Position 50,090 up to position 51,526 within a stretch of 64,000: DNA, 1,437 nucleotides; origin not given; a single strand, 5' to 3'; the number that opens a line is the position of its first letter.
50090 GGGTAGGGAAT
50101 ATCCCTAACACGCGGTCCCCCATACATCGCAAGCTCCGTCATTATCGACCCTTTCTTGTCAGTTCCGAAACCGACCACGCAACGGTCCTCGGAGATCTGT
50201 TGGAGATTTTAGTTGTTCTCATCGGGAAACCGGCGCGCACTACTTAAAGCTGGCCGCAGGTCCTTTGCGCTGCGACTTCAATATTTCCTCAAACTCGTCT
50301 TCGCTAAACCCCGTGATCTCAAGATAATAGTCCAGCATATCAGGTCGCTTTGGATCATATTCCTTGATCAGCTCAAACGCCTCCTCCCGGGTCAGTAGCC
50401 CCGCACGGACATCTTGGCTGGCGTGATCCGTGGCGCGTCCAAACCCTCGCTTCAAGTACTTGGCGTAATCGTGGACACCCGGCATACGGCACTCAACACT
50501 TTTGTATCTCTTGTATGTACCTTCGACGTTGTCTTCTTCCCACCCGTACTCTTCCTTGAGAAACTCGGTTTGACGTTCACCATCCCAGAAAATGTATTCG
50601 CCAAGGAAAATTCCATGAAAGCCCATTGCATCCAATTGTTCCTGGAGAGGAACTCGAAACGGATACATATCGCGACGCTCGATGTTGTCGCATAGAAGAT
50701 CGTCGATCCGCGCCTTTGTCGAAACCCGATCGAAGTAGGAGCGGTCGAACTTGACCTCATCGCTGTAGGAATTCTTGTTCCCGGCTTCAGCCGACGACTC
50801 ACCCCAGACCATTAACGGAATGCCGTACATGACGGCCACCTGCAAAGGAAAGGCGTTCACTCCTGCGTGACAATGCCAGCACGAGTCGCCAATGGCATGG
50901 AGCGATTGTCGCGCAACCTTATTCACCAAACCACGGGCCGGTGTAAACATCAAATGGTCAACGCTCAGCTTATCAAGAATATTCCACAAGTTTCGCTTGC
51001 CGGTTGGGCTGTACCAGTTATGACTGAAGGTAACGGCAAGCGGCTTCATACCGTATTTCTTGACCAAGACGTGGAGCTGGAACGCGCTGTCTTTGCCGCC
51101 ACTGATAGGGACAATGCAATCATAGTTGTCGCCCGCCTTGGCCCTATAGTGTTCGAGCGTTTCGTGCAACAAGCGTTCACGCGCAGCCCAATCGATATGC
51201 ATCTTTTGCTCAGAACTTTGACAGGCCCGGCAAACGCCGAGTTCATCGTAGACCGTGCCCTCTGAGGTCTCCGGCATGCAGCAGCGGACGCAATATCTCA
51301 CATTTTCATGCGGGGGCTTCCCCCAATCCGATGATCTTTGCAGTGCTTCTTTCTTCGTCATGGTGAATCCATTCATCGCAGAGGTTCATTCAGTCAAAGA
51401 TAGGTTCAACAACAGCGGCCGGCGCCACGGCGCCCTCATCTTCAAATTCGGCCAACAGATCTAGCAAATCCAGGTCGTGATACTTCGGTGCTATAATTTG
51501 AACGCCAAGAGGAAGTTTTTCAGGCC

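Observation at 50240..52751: WbpG-type sugar amidotransferase paired with an amidase-signature (GatA-like) enzyme instead of HisH/HisF paralogues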

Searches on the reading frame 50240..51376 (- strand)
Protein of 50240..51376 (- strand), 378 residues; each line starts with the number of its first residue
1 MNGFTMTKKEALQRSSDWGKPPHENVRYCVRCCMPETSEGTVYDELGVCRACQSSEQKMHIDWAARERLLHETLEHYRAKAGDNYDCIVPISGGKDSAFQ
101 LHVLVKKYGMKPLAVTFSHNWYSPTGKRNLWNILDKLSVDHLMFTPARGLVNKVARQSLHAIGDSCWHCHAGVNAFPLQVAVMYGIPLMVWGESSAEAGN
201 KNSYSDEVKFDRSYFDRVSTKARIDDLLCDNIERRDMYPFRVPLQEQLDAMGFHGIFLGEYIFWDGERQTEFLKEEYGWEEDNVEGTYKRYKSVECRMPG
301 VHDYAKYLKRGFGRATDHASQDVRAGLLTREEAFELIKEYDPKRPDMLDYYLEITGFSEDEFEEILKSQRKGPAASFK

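Call 4: search_protein_families(library=pfam, proteins=[window:50240-51376:-], max_evalue=0.001)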
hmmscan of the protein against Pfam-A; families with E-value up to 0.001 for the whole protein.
window:50240-51376:- (378 aa): 0 families

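Call 5: search_protein_families(library=ncbifam, proteins=[window:50240-51376:-], max_evalue=0.001)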
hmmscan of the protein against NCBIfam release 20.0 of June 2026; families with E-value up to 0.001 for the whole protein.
window:50240-51376:- (378 aa): 1 family
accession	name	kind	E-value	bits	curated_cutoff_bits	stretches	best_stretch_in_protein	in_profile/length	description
TIGR03573.1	WbuX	subfamily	1.1e-105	353.9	203.2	1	27-366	2-343/344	N-acetyl sugar amidotransferase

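Call 22: search_dna_similar(query=window:50240-51376:-, collection=plasmids, mode=protein, max_rows=40, max_evalue=1e-10)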
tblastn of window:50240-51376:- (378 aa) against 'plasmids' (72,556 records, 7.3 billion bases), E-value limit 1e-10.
Records with a match: 22; places in all: 27; records where one place covers at least 80% of the query: 20.
Best place of each record, by identity: <60% 22.
By first word of the organism name: Bacillus 8; Azospirillum 4; Subdoligranulum 2; Agrobacterium 2; Rhodobacteraceae 1; Pseudohalocynthiibacter 1; Roseovarius 1; Alistipes 1; Rhizobium 1; Solidesulfovibrio 1.
By predicted mobility (MOB-suite, as given by PLSDB): non-mobilizable 13; conjugative 6; mobilizable 3.
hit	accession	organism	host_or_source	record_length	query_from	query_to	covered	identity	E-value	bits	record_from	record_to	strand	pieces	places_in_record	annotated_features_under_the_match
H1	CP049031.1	Rhodobacteraceae bacterium SC52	Apostichopus japonicus,pure ...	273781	24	373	93%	37.5%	2e-69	244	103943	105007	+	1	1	N-acetyl sugar amidotransferase | acylneuraminate cytidylyltransferase family protein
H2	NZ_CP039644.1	Azospirillum sp. TSA2s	Soil,rice paddy soil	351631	24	370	92%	34.3%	3e-53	196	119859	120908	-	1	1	N-acetyl sugar amidotransferase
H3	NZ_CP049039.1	Pseudohalocynthiibacter aestuariivivens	pure culutre,Seawater recirculating ...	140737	18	346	87%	32.6%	3e-40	159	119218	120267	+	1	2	N-acetyl sugar amidotransferase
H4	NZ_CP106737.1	Roseovarius pelagicus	cell culture,Arctic seawater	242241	18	346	87%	32.6%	3e-40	159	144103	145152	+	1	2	N-acetyl sugar amidotransferase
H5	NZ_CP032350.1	Azospirillum brasilense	soil sample,Agricultural field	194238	26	371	92%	31.0%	4e-38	152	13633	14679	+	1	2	N-acetyl sugar amidotransferase | asnB: asparagine synthase (glutamine-hydrolyzing)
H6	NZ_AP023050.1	Alistipes indistinctus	Homo sapiens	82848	26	362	89%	31.8%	2e-44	171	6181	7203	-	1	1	N-acetyl sugar amidotransferase | neuC: UDP-N-acetylglucosamine 2-epimerase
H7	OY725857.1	Subdoligranulum variabile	-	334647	18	376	95%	29.7%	1e-33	139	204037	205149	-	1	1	none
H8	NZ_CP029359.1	Azospirillum thermophilum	cell culture,hot spring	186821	24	371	92%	29.2%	1e-36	148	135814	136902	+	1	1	N-acetyl sugar amidotransferase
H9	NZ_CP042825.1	Rhizobium sp. WL3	Wheat,phyllosphere swab,leaves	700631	26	376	93%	28.7%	3e-40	159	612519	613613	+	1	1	N-acetyl sugar amidotransferase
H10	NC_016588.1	Azospirillum lipoferum 4B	-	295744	36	362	87%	29.8%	1e-35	145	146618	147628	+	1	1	N-acetyl sugar amidotransferase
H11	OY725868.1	Subdoligranulum variabile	-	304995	26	366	90%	26.6%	6e-35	143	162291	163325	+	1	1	record has no annotation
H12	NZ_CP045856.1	Agrobacterium sp. MA01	cell culture,Microcystis culture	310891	26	371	92%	24.2%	1e-13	80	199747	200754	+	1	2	N-acetyl sugar amidotransferase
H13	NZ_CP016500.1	Agrobacterium sp. RAC06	Microbial isolate,Algal phycosphere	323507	26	371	92%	24.2%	1e-13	80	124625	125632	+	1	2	N-acetyl sugar amidotransferase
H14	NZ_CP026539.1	Solidesulfovibrio carbinolicus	-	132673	29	360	88%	23.3%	3e-16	88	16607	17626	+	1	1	7-cyano-7-deazaguanine synthase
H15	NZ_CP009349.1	Bacillus thuringiensis HD1002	Sewage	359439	26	343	84%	24.1%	2e-15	86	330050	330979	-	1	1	7-cyano-7-deazaguanine synthase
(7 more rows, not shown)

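Call 23: get_annotated_region(hit=H1, flank=6000)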
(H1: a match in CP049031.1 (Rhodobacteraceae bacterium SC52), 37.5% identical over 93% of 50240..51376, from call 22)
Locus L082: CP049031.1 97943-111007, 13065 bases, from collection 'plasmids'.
description: Rhodobacteraceae bacterium SC52 plasmid pSC52_3, complete sequence
organism: Rhodobacteraceae bacterium SC52 (NCBI taxid 2745590)
taxonomy: Bacteria; Pseudomonadota; Alphaproteobacteria; Rhodobacterales; Paracoccaceae; ; Rhodobacteraceae bacterium SC52
host: -; source: Apostichopus japonicus,pure culture,Intestine content; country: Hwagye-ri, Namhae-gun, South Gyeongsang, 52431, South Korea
typing (MOB-suite, as given by PLSDB): non-mobilizable
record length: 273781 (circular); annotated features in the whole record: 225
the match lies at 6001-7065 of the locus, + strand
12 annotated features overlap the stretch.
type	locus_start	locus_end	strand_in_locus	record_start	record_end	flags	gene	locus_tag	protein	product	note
CDS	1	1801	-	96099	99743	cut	-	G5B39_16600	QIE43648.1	tandem-95 repeat protein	-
CDS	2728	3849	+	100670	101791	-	gmd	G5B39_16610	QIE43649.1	GDP-mannose 4,6-dehydratase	-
CDS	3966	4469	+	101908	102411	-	-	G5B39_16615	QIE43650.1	dTDP-4-keto-6-deoxy-D-glucose epimerase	-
CDS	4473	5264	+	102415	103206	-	-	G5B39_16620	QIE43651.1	glycosyltransferase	-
CDS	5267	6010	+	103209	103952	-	-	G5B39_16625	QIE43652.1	acylneuraminate cytidylyltransferase family protein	-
CDS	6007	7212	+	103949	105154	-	-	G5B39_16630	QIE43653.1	N-acetyl sugar amidotransferase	-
CDS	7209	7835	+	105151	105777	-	hisH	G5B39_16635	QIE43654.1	imidazole glycerol phosphate synthase subunit HisH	-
CDS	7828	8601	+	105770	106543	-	hisF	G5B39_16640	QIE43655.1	imidazole glycerol phosphate synthase subunit HisF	-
CDS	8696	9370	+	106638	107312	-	-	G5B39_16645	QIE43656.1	serine acetyltransferase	-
CDS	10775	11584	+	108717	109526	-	-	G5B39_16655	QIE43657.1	SDR family oxidoreductase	-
CDS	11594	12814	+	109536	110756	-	-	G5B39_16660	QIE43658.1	hypothetical protein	-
CDS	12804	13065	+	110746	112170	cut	-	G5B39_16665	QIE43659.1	hypothetical protein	-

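Call 24: get_annotated_region(hit=H2, flank=6000)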
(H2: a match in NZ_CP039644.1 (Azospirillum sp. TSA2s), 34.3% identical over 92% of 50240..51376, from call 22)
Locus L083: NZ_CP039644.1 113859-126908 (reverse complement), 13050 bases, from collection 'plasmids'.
description: Azospirillum sp. TSA2s plasmid p2, complete sequence
organism: Azospirillum sp. TSA2s (NCBI taxid 709810)
taxonomy: Bacteria; Pseudomonadota; Alphaproteobacteria; Rhodospirillales; Azospirillaceae; Azospirillum; Azospirillum sp. TSA2s
host: -; source: Soil,rice paddy soil; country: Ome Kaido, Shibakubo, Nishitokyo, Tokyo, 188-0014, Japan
typing (MOB-suite, as given by PLSDB): mobilizable; replicon rep_cluster_1806; relaxase MOBP
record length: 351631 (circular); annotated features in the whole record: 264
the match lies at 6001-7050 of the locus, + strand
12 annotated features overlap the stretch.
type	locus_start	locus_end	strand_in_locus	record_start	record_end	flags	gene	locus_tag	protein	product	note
CDS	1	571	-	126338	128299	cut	-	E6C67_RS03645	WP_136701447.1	tetratricopeptide repeat protein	-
CDS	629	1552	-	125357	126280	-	-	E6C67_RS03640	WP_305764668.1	GDP-L-fucose synthase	-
CDS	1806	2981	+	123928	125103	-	-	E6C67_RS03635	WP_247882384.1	DUF5672 family protein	-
CDS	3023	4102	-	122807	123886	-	-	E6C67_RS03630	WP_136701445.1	Gfo/Idh/MocA family oxidoreductase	-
CDS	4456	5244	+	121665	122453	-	-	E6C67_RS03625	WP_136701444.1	imidazole glycerol phosphate synthase cyclase subunit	-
CDS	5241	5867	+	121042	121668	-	hisH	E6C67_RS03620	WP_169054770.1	imidazole glycerol phosphate synthase subunit HisH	GO:0000105 - histidine biosynthetic process [Evidence IEA]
CDS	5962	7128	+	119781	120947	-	-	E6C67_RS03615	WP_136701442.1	N-acetyl sugar amidotransferase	-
CDS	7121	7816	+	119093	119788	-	-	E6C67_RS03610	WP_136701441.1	acylneuraminate cytidylyltransferase family protein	-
CDS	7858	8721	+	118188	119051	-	-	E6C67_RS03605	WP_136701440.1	sugar phosphate isomerase/epimerase family protein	-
CDS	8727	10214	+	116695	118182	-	-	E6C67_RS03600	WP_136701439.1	aminotransferase class I/II-fold pyridoxal phosphate-dependent enzyme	GO:0009058 - biosynthetic process [Evidence IEA]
CDS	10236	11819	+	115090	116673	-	-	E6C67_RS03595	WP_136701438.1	hypothetical protein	-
CDS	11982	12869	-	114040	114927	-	-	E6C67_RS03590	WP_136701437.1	class I SAM-dependent methyltransferase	-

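Call 25: get_annotated_region(hit=H6, flank=6000)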
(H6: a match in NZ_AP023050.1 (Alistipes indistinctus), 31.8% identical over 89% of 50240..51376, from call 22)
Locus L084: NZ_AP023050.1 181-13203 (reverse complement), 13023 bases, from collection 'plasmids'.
description: Alistipes indistinctus strain 2BBH45 plasmid p2BBH45, complete sequence
organism: Alistipes indistinctus (NCBI taxid 626932)
taxonomy: Bacteria; Bacteroidota; Bacteroidia; Bacteroidales; Rikenellaceae; Alistipes; Alistipes indistinctus
host: -; source: Homo sapiens; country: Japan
typing (MOB-suite, as given by PLSDB): non-mobilizable
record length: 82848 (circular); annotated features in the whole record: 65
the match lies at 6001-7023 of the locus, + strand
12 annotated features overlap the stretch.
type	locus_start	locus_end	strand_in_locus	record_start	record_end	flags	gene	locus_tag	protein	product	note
CDS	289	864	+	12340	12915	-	rfbC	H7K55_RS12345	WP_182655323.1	dTDP-4-dehydrorhamnose 3,5-epimerase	GO:0019305 - dTDP-rhamnose biosynthetic process [Evidence IEA]; GO:0009243 - O antigen biosynthetic process [Evidence ...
CDS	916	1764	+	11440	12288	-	-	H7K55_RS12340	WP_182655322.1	NAD(P)-dependent oxidoreductase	-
CDS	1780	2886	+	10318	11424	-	rfbB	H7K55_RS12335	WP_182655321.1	dTDP-glucose 4,6-dehydratase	GO:0019305 - dTDP-rhamnose biosynthetic process [Evidence IEA]; GO:0009243 - O antigen biosynthetic process [Evidence ...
CDS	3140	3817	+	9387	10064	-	-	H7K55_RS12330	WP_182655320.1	acylneuraminate cytidylyltransferase family protein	-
CDS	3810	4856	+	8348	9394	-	-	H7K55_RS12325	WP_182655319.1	N-acetylneuraminate synthase family protein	GO:0016051 - carbohydrate biosynthetic process [Evidence IEA]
CDS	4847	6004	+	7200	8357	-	neuC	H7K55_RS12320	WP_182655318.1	UDP-N-acetylglucosamine 2-epimerase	GO:0006047 - UDP-N-acetylglucosamine metabolic process [Evidence IEA]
CDS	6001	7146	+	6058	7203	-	-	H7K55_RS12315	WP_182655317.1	N-acetyl sugar amidotransferase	-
CDS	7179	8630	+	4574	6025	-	-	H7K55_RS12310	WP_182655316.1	oligosaccharide flippase family protein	-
CDS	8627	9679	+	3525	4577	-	-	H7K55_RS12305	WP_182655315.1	hypothetical protein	-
CDS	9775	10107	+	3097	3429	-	-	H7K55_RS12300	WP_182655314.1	acyltransferase family protein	-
CDS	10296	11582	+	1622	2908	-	-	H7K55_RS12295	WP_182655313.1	acyltransferase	-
CDS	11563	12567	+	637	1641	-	-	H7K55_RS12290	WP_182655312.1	hypothetical protein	-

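Call 26: find_homologous_proteins(query=window:50240-51376:-, max_evalue=1e-20)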
Query window:50240-51376:- (378 aa): 4007 proteins with E <= 1e-20 among 5523 candidates; the best 120 are listed.
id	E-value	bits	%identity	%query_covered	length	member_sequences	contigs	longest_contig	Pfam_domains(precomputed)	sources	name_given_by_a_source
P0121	3.4e-240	815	100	91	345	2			-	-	-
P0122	3.7e-203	693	76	96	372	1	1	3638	-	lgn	-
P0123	2.2e-201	687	75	96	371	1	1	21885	-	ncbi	-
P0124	6.3e-200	682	77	96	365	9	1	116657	-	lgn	-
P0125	3.5e-193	660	74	96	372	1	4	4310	-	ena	-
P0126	6.2e-193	659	73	96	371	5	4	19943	-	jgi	-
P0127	1.3e-190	651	59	98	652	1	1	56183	-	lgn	-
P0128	6.7e-190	649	73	96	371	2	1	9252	-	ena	-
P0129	1.1e-187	642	73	94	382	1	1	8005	-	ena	-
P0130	1.9e-185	634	71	95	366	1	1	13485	-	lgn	-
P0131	2.2e-185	634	71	96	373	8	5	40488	-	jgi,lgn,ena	-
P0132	2.8e-184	631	73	94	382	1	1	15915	-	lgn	-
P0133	1.3e-182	625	71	95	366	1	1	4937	-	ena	-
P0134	1.4e-179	615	69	96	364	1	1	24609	-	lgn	-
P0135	3.6e-179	614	70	94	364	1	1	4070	-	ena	-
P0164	8.5e-169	580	65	96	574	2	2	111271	PF13420.14,PF13302.14,PF00583.32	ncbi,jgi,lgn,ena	-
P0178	4.0e-166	571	64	96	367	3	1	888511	-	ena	-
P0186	4.9e-165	567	64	95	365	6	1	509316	-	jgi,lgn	-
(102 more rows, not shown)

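Call 34: search_solved_structures(query=window:50240-51376:-, max_evalue=0.001, show_alignments=1)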
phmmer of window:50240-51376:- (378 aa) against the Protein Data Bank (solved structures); distinct sequences matched with E-value up to 0.001: 1.
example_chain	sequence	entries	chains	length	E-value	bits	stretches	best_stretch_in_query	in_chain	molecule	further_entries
8wex_A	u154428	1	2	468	2e-46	161.8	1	37-347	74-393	N-acetyl sugar amidotransferase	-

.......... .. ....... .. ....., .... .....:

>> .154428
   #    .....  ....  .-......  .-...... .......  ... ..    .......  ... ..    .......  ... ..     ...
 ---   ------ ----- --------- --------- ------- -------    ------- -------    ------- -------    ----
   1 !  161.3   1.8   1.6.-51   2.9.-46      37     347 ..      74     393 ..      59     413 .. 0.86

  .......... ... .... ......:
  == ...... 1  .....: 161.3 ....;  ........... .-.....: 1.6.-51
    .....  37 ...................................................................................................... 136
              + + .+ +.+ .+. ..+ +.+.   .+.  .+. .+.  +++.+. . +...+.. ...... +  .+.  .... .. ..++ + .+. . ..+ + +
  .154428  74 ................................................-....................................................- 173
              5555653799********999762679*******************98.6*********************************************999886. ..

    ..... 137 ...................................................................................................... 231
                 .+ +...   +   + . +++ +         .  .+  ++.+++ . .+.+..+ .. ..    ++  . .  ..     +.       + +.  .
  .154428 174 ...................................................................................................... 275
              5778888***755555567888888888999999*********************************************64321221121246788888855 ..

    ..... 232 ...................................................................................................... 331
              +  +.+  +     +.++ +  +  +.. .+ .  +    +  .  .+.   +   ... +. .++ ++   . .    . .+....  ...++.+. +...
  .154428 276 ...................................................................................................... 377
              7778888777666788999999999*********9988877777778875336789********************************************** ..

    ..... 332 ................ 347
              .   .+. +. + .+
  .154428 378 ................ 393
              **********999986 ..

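Call 37: search_protein_families(library=pfam, proteins=[P0127], max_evalue=0.01)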
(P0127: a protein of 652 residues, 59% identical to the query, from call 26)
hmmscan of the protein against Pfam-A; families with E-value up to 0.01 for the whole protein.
P0127 (652 aa): 0 families

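Call 87: find_encoding_contigs(protein=P0178, flank=5000, max_places=1)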
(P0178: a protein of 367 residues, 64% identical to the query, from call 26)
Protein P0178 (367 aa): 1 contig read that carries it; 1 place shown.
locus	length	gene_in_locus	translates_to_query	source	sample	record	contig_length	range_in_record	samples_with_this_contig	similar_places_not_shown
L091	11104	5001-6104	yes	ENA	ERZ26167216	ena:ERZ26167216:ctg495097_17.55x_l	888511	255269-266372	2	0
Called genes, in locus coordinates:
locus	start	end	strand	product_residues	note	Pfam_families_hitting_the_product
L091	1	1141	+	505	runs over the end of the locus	PF00501:AMP-binding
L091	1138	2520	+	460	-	PF02522:Antibiotic_NAT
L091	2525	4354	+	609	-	PF02543:Carbam_trans_N, PF16861:Carbam_trans_C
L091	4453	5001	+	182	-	PF00583:Acetyltransf_1, PF13302:Acetyltransf_3, PF13420:Acetyltransf_4, PF13523:Acetyltransf_8 (weak)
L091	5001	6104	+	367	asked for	-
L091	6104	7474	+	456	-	PF01425:Amidase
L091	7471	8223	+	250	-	PF02348:CTP_transf_3, PF12804:NTP_transf_3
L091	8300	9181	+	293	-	PF01408:GFO_IDH_MocA, PF02894:GFO_IDH_MocA_C (faint)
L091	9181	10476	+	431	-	PF01041:DegT_DnrJ_EryC1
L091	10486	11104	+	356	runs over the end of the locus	-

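Call 88: find_encoding_contigs(protein=P0186, flank=5000, max_places=1)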
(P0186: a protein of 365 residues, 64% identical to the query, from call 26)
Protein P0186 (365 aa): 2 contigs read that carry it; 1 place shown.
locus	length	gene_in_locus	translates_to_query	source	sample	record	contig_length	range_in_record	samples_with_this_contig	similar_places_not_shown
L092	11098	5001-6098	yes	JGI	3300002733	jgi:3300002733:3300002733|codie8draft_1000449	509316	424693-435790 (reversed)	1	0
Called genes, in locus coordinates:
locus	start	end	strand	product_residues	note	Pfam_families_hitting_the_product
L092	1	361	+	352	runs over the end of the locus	PF01209:Ubie_methyltran, PF05175:MTS (weak), PF06325:PrmA, PF13489:Methyltransf_23, PF08241:Methyltransf_11, PF08242:Methyltransf_12, PF13649:Methyltransf_25, PF13847:Methyltransf_31, +1 more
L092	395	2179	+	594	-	PF02543:Carbam_trans_N, PF16861:Carbam_trans_C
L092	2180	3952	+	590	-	-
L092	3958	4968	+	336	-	PF01408:GFO_IDH_MocA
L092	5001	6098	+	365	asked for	-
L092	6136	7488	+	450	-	PF01425:Amidase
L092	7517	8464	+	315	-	PF04055:Radical_SAM, PF13186:SPASM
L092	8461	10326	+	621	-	-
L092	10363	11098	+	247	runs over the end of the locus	PF02348:CTP_transf_3, PF12804:NTP_transf_3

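Call 89: find_encoding_contigs(protein=P0164, flank=5000, max_places=1)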
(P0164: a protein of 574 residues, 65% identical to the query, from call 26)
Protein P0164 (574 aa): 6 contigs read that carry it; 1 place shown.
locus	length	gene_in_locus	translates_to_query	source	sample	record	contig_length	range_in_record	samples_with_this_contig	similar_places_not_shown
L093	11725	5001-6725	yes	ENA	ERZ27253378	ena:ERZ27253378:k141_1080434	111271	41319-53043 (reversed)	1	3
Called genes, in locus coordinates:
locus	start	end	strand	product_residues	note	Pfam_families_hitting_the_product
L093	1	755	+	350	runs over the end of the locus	PF01408:GFO_IDH_MocA, PF22725:GFO_IDH_MocA_C3 (faint), PF02894:GFO_IDH_MocA_C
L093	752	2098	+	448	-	PF01041:DegT_DnrJ_EryC1, PF01212:Beta_elim_lyase (weak)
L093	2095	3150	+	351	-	PF03102:NeuB, PF08666:SAF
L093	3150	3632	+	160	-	PF13302:Acetyltransf_3, PF13420:Acetyltransf_4, PF13523:Acetyltransf_8, PF00583:Acetyltransf_1, PF13673:Acetyltransf_10 (weak), PF13508:Acetyltransf_7, PF08445:FR47 (weak)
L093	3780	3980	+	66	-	PF12728:HTH_17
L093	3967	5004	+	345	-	PF00106:adh_short (weak), PF01073:3Beta_HSD, PF01370:Epimerase, PF02719:Polysacc_synt_2, PF04321:RmlD_sub_bind, PF05368:NmrA, PF16363:GDP_Man_Dehyd, PF13460:NAD_binding_10, +2 more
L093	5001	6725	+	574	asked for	PF13302:Acetyltransf_3, PF00583:Acetyltransf_1, PF13420:Acetyltransf_4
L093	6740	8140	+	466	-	PF01425:Amidase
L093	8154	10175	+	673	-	-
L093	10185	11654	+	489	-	PF01943:Polysacc_synt, PF13440:Polysacc_synt_3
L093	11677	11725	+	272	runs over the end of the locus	PF01066:CDP-OH_P_transf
